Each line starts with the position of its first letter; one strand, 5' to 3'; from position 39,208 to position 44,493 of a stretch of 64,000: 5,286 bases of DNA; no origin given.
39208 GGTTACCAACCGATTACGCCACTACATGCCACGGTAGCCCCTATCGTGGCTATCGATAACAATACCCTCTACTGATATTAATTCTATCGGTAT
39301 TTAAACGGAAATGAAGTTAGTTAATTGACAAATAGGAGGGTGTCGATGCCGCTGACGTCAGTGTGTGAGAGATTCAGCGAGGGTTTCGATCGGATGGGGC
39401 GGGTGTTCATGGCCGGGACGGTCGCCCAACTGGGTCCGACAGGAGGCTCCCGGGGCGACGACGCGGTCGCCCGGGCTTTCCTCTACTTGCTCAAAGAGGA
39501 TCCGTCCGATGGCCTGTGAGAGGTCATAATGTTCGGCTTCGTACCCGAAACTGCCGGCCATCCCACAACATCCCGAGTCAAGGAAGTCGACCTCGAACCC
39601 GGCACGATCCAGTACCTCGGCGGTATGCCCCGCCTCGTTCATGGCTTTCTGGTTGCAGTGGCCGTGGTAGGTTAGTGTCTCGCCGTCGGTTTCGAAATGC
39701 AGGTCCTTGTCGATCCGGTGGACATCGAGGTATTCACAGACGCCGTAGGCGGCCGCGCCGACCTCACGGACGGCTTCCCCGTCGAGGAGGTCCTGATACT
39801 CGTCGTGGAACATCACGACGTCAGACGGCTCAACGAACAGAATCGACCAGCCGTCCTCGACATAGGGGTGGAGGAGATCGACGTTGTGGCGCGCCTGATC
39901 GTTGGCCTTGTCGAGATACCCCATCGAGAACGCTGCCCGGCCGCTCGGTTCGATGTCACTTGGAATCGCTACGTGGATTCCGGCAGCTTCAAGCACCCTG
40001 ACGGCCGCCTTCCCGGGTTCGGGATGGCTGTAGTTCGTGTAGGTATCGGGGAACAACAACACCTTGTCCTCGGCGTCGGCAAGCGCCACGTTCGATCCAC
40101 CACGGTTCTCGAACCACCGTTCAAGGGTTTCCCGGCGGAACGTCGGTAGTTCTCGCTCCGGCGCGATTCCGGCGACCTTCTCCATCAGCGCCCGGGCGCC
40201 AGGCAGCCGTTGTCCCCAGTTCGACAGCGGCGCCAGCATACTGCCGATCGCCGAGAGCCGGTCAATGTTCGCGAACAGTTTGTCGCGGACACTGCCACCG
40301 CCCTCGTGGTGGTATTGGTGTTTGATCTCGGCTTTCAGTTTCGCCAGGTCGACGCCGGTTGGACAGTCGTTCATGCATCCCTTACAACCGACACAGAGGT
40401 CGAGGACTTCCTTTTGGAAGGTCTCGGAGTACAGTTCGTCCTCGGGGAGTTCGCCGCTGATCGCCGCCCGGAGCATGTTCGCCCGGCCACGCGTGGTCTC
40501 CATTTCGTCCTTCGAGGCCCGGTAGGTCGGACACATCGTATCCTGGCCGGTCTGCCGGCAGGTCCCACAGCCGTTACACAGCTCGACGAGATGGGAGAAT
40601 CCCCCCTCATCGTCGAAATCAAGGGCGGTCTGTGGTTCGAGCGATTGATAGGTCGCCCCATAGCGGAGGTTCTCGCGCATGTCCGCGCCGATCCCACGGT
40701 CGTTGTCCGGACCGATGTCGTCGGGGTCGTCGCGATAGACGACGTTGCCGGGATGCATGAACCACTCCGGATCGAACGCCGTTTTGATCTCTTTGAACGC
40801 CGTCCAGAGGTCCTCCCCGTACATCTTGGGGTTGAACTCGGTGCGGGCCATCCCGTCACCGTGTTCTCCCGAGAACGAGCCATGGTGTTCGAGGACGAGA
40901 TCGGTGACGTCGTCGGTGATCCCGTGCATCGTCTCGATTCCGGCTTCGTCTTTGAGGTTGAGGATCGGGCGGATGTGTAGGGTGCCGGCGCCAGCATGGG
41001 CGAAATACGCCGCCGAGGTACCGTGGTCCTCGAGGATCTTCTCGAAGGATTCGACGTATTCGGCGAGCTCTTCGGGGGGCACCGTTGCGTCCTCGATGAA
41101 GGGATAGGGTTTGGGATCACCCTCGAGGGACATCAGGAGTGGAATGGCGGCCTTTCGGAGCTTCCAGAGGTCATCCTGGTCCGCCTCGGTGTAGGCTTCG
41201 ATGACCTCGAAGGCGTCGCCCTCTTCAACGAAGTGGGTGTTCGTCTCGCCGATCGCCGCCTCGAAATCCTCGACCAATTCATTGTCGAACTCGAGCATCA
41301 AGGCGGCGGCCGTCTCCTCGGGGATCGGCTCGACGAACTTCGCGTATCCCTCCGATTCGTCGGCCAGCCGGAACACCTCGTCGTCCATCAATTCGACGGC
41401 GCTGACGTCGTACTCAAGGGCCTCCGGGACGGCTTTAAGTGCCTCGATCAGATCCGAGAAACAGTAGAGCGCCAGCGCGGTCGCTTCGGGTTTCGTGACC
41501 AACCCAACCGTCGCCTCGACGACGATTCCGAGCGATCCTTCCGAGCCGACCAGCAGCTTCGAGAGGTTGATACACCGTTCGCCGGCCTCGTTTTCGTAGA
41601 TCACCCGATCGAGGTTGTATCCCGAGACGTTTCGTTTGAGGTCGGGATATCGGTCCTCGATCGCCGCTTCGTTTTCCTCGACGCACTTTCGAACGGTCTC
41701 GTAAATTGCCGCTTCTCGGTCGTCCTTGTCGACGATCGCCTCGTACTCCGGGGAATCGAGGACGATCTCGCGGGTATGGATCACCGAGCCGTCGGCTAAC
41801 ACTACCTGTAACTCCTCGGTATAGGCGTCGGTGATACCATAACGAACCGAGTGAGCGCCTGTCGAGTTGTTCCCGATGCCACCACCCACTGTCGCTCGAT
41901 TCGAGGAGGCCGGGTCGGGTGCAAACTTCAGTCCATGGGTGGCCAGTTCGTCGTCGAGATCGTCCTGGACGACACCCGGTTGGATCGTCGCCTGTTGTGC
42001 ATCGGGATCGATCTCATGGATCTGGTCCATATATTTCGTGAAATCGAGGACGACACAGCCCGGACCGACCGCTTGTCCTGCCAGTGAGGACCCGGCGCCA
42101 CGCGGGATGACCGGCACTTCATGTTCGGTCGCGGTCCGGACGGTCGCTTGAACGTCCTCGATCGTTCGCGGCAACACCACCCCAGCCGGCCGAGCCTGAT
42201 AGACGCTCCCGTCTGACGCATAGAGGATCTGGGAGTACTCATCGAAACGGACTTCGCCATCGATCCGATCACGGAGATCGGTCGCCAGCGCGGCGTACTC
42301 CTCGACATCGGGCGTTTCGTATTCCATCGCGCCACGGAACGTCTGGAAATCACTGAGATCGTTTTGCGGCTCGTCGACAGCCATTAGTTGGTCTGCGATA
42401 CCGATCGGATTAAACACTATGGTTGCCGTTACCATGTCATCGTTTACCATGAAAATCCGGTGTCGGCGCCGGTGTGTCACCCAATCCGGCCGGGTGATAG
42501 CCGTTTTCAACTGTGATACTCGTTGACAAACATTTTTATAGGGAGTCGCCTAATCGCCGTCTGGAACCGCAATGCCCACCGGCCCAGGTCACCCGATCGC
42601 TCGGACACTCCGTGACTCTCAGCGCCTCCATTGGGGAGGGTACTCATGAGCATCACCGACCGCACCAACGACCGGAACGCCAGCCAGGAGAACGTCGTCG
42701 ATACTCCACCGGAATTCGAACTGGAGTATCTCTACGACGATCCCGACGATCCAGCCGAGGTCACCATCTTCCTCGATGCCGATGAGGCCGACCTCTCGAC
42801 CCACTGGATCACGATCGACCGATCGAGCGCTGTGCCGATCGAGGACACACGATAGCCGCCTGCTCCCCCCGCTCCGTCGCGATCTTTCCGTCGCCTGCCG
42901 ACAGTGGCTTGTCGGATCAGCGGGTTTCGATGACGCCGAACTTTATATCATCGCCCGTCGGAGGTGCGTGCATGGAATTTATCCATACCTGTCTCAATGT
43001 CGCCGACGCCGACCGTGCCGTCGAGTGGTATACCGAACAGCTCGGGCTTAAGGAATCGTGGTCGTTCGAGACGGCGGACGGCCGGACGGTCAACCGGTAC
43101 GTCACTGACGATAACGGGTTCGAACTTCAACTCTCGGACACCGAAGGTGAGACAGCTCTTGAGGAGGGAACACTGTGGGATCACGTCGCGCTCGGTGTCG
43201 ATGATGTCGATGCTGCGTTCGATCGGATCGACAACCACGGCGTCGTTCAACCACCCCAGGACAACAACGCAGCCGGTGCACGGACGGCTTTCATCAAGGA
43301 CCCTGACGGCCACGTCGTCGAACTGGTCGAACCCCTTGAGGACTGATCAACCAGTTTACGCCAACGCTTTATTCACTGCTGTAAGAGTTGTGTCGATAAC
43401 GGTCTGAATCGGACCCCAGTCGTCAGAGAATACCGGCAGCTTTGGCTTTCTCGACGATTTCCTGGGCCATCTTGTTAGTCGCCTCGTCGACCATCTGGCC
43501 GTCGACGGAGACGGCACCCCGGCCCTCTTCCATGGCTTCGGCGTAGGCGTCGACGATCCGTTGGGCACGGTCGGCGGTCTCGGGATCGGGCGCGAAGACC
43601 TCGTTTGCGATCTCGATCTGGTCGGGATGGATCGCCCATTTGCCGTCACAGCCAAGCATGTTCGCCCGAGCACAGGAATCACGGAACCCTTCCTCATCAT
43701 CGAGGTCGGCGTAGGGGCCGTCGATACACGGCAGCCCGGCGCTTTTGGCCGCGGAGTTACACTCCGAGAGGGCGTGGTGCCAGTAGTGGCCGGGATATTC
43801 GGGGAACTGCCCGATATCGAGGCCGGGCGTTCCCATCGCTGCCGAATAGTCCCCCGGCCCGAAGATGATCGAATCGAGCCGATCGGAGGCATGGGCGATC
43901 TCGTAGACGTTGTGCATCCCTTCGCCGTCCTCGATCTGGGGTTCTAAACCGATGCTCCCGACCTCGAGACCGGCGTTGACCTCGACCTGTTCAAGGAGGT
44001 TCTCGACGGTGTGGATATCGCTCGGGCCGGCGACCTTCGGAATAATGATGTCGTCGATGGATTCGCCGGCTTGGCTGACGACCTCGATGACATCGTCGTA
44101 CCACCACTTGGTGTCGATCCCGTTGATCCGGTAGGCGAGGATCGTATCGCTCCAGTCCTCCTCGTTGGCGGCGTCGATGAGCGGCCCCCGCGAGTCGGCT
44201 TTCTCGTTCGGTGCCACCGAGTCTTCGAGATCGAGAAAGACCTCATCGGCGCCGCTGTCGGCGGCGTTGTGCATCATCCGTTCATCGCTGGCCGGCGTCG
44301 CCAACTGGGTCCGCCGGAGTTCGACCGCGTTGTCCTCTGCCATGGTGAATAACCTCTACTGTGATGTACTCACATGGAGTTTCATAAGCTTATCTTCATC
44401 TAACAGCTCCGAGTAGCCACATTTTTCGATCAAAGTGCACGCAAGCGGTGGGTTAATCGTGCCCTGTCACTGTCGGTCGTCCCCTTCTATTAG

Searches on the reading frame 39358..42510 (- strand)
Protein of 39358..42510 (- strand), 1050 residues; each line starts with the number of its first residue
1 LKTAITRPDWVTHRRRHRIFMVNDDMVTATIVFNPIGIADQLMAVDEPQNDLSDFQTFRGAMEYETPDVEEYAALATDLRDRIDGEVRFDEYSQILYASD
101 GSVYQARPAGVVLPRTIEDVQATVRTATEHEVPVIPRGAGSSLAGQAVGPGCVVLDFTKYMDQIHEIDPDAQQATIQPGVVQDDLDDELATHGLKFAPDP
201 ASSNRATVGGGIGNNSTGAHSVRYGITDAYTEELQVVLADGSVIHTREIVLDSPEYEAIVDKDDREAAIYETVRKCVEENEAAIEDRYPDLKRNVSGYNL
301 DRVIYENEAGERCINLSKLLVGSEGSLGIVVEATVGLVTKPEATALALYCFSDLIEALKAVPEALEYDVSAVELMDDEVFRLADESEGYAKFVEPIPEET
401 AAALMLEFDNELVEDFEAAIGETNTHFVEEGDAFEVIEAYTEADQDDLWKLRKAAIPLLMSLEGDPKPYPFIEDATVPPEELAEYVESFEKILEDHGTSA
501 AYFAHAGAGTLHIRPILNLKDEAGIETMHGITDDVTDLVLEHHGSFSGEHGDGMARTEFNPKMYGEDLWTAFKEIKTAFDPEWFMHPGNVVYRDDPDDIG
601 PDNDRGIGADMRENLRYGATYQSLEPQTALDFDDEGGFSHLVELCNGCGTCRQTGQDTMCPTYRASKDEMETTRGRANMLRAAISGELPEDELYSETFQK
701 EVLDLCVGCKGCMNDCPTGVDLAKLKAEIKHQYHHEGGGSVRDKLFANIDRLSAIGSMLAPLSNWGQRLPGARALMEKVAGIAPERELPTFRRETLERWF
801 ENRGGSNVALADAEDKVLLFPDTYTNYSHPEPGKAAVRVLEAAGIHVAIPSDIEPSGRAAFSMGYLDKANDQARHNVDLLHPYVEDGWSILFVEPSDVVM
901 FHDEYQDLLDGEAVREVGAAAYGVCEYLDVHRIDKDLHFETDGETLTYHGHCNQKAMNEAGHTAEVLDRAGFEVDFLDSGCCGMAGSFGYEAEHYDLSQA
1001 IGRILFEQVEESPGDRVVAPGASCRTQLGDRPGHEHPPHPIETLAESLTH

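Call 36: search_protein_families(library=pfam, proteins=[window:39358-42510:-], max_evalue=0.001)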
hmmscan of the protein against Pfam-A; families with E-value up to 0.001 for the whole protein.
window:39358-42510:- (1050 aa): 7 families
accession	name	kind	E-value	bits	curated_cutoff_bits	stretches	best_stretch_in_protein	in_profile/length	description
PF02913.24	FAD-oxidase_C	-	2.8e-56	191.4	21.2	1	340-590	1-248/248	FAD linked oxidases, C-terminal domain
PF01565.28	FAD_binding_4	-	4.6e-42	143.4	26.4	1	108-246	1-138/139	FAD binding domain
PF02754.22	CCG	-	3.2e-11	43.6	20.6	1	947-1028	2-84/85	Cysteine-rich domain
PF13183.11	Fer4_8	-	5.9e-09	36.8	27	1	643-720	3-68/68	4Fe-4S dicluster domain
PF13534.11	Fer4_17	-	7.8e-07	30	22.2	1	645-721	2-61/61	4Fe-4S dicluster domain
PF13237.11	Fer4_10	-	9.4e-06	25.9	25.5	0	703-724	6-22/53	4Fe-4S dicluster domain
PF12838.12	Fer4_7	-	0.00084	20.2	27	0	645-720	2-52/52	4Fe-4S dicluster domain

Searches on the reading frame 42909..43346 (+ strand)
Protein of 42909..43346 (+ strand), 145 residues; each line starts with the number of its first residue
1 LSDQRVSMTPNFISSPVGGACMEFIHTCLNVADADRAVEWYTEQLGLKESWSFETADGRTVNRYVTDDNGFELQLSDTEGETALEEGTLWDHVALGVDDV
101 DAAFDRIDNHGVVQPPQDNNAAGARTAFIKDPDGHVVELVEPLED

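Call 36: search_protein_families(library=pfam, proteins=[window:42909-43346:+], max_evalue=0.001)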
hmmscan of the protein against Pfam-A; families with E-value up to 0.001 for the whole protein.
window:42909-43346:+ (145 aa): 5 families
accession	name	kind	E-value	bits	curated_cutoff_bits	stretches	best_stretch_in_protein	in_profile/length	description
PF00903.31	Glyoxalase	-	2.8e-18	66.9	20.6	1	25-139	3-121/121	Glyoxalase/Bleomycin resistance protein/Dioxygenase superfamily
PF13669.12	Glyoxalase_4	-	1.5e-09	38.6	27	1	26-127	2-108/109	Glyoxalase/Bleomycin resistance protein/Dioxygenase superfamily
PF18029.7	Glyoxalase_6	-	8e-07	30.1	23.6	1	27-139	2-105/106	Glyoxalase-like domain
PF22677.2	Ble-like_N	-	4.5e-05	23.6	24.5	0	24-48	2-26/41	Bleomycin resistance protein-like N-terminal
PF12681.13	Glyoxalase_2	-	6.2e-05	23.4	30.1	1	29-144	6-118/118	Glyoxalase-like domain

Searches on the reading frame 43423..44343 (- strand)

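Call 36: search_protein_families(library=pfam, proteins=[window:43423-44343:-], max_evalue=0.001)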
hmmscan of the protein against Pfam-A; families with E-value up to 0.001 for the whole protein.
window:43423-44343:- (306 aa): 3 families
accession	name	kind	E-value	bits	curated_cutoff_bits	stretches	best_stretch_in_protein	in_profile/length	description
PF03328.21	HpcH_HpaI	-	1.7e-41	142.3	25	1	16-240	6-221/221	HpcH/HpaI aldolase/citrate lyase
PF22484.2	DUF6986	-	8.1e-08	31.9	27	1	99-171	167-246/408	Domain of unknown function (DUF6986)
PF15617.12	C-C_Bond_Lyase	-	1.2e-06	28.4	28.4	1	227-305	245-320/320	C-C_Bond_Lyase of the TIM-Barrel fold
